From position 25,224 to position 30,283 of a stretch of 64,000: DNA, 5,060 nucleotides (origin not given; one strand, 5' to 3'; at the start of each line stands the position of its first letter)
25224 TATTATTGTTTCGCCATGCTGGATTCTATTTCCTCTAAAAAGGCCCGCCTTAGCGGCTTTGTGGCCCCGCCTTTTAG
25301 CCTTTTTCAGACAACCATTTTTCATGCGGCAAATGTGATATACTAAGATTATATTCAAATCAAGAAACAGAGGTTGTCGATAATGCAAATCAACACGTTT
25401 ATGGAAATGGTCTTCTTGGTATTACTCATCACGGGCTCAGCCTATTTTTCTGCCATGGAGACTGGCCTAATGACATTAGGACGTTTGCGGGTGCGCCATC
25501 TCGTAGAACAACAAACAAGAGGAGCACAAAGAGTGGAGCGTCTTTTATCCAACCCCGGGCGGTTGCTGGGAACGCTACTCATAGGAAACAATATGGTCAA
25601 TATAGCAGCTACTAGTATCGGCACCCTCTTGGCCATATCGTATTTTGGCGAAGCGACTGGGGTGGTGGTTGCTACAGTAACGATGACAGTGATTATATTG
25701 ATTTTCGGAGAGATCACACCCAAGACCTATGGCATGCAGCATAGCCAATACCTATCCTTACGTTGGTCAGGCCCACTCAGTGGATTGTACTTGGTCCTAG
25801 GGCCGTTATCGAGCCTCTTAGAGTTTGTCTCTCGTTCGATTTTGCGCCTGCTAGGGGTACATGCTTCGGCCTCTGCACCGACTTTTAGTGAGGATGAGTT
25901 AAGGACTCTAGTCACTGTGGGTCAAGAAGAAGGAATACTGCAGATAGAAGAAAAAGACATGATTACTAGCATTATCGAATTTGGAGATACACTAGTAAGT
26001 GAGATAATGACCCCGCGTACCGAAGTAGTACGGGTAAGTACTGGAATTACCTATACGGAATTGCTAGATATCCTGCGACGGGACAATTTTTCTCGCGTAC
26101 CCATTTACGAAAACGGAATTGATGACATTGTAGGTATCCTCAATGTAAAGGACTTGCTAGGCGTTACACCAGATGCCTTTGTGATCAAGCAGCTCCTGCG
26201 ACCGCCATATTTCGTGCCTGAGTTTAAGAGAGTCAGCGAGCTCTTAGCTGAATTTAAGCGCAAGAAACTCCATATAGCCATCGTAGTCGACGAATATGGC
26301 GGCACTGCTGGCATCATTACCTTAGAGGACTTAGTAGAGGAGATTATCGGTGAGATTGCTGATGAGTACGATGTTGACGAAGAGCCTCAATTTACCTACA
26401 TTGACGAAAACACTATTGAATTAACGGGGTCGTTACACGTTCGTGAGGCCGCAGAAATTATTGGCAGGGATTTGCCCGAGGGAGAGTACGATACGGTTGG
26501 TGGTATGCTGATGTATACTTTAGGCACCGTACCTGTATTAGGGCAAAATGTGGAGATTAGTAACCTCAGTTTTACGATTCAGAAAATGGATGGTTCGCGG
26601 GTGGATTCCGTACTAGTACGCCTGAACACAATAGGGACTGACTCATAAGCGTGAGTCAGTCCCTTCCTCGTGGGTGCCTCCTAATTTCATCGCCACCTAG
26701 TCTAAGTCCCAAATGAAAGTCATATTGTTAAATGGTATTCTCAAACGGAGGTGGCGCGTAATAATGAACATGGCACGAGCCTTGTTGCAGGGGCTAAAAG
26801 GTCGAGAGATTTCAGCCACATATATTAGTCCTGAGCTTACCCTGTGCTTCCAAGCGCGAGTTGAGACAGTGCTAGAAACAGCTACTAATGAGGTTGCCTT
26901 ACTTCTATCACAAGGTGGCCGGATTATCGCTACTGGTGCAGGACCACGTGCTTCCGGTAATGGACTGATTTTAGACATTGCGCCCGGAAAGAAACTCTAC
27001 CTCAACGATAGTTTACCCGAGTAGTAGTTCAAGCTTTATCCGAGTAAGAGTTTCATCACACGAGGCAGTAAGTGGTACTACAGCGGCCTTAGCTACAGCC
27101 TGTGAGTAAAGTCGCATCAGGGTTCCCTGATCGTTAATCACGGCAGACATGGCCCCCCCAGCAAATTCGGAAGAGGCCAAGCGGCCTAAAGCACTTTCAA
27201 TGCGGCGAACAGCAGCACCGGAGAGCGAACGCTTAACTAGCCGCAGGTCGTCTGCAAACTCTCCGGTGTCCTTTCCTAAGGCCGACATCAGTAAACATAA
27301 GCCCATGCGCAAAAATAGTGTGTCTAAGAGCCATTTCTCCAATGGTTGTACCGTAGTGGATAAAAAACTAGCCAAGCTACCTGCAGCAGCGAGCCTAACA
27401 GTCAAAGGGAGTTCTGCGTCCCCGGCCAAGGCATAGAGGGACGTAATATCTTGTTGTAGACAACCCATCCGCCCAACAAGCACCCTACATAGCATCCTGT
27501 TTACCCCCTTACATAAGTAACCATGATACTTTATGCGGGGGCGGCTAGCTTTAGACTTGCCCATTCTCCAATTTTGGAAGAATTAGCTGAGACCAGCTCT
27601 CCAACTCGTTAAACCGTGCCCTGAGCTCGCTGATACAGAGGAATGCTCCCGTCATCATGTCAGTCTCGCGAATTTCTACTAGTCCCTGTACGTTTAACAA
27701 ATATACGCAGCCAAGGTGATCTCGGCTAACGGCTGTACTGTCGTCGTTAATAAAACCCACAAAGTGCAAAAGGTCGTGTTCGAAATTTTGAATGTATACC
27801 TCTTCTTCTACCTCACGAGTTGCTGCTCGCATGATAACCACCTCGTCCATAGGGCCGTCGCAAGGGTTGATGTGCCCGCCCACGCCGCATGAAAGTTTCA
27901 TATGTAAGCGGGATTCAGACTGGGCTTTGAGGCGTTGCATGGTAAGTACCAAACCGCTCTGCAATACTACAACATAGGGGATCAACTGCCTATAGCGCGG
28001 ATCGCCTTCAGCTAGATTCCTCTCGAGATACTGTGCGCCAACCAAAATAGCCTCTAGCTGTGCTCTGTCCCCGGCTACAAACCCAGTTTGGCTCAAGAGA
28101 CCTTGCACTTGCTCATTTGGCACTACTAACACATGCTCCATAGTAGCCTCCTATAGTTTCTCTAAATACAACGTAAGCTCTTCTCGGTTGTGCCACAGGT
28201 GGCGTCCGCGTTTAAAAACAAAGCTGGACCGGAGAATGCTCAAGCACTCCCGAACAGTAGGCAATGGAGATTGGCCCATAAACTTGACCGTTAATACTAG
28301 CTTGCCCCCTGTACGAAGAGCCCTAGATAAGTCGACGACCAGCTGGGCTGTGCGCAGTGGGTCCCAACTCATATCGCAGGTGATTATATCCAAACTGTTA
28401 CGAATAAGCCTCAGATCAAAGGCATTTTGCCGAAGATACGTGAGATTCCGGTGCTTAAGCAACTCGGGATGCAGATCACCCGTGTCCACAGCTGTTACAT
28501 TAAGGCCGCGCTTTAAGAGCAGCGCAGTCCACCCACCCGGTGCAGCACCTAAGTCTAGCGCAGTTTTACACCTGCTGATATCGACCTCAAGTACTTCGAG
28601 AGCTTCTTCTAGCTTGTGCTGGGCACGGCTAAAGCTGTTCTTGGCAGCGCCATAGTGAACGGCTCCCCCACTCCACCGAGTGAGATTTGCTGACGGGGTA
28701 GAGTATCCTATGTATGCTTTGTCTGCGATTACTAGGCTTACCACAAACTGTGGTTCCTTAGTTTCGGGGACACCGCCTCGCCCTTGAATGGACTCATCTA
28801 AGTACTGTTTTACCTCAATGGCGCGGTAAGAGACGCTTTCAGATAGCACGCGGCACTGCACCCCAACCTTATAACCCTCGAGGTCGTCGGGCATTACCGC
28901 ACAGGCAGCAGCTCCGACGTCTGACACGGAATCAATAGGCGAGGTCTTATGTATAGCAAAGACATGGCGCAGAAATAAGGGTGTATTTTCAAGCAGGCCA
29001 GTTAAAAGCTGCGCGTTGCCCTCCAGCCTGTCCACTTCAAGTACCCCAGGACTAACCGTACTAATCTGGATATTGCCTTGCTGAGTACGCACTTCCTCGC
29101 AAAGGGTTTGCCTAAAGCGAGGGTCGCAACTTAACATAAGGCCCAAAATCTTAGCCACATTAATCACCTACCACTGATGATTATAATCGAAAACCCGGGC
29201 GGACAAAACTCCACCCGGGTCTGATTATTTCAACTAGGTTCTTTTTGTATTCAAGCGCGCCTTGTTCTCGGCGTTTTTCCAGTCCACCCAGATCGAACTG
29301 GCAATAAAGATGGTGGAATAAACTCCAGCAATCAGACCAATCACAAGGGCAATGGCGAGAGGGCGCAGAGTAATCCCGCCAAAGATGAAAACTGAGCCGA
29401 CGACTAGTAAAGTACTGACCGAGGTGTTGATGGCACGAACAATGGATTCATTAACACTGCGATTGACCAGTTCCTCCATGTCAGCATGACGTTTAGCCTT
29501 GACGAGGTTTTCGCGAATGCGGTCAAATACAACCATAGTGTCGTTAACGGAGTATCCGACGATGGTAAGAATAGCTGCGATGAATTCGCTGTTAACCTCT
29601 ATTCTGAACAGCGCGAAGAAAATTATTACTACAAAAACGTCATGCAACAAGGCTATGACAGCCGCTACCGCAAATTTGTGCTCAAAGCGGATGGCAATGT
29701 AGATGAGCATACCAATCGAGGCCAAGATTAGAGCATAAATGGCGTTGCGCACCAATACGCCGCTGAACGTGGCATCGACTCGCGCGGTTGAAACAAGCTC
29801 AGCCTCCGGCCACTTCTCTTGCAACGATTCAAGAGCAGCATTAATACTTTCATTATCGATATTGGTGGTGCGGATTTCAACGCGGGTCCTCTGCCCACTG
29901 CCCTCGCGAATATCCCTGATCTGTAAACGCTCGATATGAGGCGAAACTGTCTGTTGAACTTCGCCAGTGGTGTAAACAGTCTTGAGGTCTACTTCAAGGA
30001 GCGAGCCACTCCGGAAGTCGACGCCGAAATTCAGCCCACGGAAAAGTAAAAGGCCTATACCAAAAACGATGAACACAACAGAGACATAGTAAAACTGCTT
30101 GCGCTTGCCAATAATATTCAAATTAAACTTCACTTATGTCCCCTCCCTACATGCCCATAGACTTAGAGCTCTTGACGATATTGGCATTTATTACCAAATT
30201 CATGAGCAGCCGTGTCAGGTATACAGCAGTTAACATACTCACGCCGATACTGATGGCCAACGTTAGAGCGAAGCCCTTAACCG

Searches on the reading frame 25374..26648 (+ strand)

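Call 15: search_protein_families(library=ncbifam, proteins=[window:25374-26648:+], max_evalue=0.00001)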
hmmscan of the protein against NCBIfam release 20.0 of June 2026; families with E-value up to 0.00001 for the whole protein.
window:25374-26648:+ (424 aa): 5 families
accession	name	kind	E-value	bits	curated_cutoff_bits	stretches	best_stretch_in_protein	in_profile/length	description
TIGR03520.1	GldE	subfamily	2.3e-89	300.3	376.05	1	16-417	2-407/408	gliding motility-associated protein GldE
NF008604.1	PRK11573.1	equivalog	2e-77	260.9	475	1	6-416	4-417/428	hypothetical protein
NF052568.1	PolamExpPaeASal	equivalog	2.9e-51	174.6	500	1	11-415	4-422/424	polyamine export protein PaeA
NF011675.0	PRK15094.1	equivalog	1.6e-47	162.2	379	1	173-418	34-282/292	CNNM family magnesium/cobalt transport protein CorC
TIGR01302.1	IMP_dehydrog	equivalog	2.4e-06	26.7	481.5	0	226-323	98-199/450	IMP dehydrogenase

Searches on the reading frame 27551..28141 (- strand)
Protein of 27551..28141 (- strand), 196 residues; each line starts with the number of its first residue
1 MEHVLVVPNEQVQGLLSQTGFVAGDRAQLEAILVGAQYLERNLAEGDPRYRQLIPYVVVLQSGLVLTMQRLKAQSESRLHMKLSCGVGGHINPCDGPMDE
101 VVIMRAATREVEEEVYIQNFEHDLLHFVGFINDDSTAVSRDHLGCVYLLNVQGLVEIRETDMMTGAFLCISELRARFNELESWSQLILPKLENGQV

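Call 15: search_protein_families(library=ncbifam, proteins=[window:27551-28141:-], max_evalue=0.00001)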
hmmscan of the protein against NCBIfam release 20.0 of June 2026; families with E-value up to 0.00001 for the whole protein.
window:27551-28141:- (196 aa): 0 families

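Call 70: search_protein_families(library=pfam, proteins=[window:27551-28141:-], max_evalue=0.001)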
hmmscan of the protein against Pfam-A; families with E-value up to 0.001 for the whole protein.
window:27551-28141:- (196 aa): 1 family
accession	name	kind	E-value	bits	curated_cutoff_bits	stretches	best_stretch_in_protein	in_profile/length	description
PF00293.34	NUDIX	-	0.00011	22.6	21.1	1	57-176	8-119/134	NUDIX domain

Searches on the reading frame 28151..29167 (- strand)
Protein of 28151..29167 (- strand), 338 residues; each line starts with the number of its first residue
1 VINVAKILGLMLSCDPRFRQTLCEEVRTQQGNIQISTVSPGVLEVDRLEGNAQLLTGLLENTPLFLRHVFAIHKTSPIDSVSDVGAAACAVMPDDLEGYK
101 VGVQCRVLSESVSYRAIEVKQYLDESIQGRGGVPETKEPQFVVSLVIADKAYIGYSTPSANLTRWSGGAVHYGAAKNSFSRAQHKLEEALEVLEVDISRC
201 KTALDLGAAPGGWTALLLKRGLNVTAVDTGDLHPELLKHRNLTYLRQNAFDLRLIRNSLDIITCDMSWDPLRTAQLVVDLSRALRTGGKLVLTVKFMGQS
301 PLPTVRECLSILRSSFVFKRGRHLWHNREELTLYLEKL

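Call 15: search_protein_families(library=ncbifam, proteins=[window:28151-29167:-], max_evalue=0.00001)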
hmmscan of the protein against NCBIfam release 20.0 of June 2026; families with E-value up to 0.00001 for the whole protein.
window:28151-29167:- (338 aa): 5 families
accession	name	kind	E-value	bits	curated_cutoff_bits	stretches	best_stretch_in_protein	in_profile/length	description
NF008734.0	PRK11760.1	equivalog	1e-30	107.4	176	1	128-336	132-352/359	23S rRNA (cytidine(2498)-2'-O)-methyltransferase RlmM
NF049952.1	23rRNACMtaseTlyA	equivalog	6.5e-12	45.4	250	1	175-271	54-152/236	23S rRNA (cytidine-2'-O)-methyltransferase TlyA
TIGR00478.1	tly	subfamily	3.3e-07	29.9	185.8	1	179-293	56-170/228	TlyA family rRNA (cytidine-2'-O)-methyltransferase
NF045667.1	MTase_DVU1556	equivalog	1.3e-06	28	155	1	191-293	16-120/213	DVU_1556 family methyltransferase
TIGR00438.1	rrmJ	equivalog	4.1e-06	26.4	300.15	0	176-246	10-78/188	23S rRNA (uridine(2552)-2'-O)-methyltransferase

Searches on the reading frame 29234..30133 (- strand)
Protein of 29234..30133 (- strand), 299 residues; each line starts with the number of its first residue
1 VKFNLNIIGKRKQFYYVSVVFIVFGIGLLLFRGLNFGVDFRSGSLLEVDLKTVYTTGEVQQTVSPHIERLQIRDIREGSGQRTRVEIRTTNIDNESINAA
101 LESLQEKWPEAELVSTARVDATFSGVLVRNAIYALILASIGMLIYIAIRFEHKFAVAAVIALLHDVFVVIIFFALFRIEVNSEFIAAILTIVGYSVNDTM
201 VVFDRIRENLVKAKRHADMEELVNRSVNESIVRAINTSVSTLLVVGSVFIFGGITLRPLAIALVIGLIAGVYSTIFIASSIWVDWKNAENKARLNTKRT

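Call 15: search_protein_families(library=ncbifam, proteins=[window:29234-30133:-], max_evalue=0.00001)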
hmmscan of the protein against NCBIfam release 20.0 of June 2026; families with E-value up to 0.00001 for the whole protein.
window:29234-30133:- (299 aa): 22 families
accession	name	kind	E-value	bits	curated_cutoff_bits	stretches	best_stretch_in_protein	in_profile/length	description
TIGR00966.2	transloc_SecF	equivalog_domain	1.6e-85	287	160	1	6-285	2-279/279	protein translocase subunit SecF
NF009583.0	PRK13024.1-3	subfamily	2e-75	254.3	721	1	4-296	456-744/755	protein translocase subunit SecDF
NF009581.0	PRK13024.1-1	equivalog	2.6e-73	247.4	1058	1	5-297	449-741/752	protein translocase subunit SecDF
NF009584.0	PRK13024.1-4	equivalog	8.7e-64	216.1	1171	1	5-291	451-737/759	protein translocase subunit SecDF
NF009585.0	PRK13024.1-5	equivalog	7.7e-63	212.8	1037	1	2-294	667-986/993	protein translocase subunit SecDF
NF011315.0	PRK14726.1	equivalog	1.1e-55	189.2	1249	1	4-291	546-833/855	protein translocase subunit SecDF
TIGR00916.1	2A0604s01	subfamily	1.1e-43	149.5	148.6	1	79-275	39-231/231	SecD/SecF family protein translocase subunit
NF009582.0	PRK13024.1-2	equivalog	4.8e-43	147.2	723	1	20-293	543-832/859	protein translocase subunit SecDF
NF009580.0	PRK13023.1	equivalog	8.2e-42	143.4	1153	1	17-285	482-750/775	protein translocase subunit SecDF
NF046001.1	SecDF_plasm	equivalog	6.3e-31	107.2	500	1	17-284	555-845/878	protein translocase subunit SecDF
NF009540.0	PRK12911.1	equivalog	5.3e-26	90.3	1878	1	116-285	1221-1394/1403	bifunctional preprotein translocase subunit SecD/SecF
NF006353.0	PRK08578.1-1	subfamily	9.4e-20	71.2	282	1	12-279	6-268/281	preprotein translocase subunit SecF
NF006354.0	PRK08578.1-2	equivalog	1.2e-18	67.6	353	1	33-293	41-291/296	preprotein translocase subunit SecF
NF041305.1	SecF_Halo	equivalog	6.2e-17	61.9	420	1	22-281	33-279/289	protein translocase subunit SecF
NF006355.0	PRK08578.1-3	equivalog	2.6e-16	59.7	421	1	22-280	33-278/290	preprotein translocase subunit SecF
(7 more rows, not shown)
